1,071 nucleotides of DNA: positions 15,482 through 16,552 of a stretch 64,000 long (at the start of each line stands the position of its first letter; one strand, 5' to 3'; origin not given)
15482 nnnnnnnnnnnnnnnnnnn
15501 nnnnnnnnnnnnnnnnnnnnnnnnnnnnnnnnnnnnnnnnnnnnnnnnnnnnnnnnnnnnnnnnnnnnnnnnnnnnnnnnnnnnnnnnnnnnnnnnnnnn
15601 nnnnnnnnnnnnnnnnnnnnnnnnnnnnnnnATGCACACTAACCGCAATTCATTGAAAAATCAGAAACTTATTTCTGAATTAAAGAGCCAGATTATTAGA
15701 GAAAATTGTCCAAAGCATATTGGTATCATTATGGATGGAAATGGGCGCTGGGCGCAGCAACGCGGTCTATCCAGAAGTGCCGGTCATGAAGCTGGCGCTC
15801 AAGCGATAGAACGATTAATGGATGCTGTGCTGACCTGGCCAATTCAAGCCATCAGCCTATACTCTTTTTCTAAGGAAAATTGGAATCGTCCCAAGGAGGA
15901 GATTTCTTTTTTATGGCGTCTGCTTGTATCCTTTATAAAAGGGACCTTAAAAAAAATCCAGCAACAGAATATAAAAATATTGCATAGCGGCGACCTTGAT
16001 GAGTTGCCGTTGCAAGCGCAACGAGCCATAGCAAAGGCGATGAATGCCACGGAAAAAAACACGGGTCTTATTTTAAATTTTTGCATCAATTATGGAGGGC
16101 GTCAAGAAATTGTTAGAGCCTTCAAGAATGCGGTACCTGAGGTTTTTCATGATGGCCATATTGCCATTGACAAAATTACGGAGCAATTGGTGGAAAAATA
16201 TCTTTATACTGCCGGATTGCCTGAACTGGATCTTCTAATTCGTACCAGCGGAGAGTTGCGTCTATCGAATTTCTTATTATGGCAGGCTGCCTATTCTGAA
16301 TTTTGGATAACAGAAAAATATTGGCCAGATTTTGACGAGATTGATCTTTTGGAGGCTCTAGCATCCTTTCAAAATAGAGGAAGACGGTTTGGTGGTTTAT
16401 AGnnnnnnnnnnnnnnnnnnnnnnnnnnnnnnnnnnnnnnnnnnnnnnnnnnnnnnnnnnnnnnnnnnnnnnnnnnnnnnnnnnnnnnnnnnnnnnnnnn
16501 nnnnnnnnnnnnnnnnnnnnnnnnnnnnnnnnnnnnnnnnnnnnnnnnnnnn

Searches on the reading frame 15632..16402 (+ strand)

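Call 58: search_protein_families(library=pfam, proteins=[window:15632-16402:+], max_evalue=0.0001)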
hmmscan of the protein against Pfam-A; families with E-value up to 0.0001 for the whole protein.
window:15632-16402:+ (256 aa): 1 family
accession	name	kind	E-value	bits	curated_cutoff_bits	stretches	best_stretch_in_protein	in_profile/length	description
PF01255.24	Prenyltransf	-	3.1e-81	272.5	27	1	33-254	1-219/219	Putative undecaprenyl diphosphate synthase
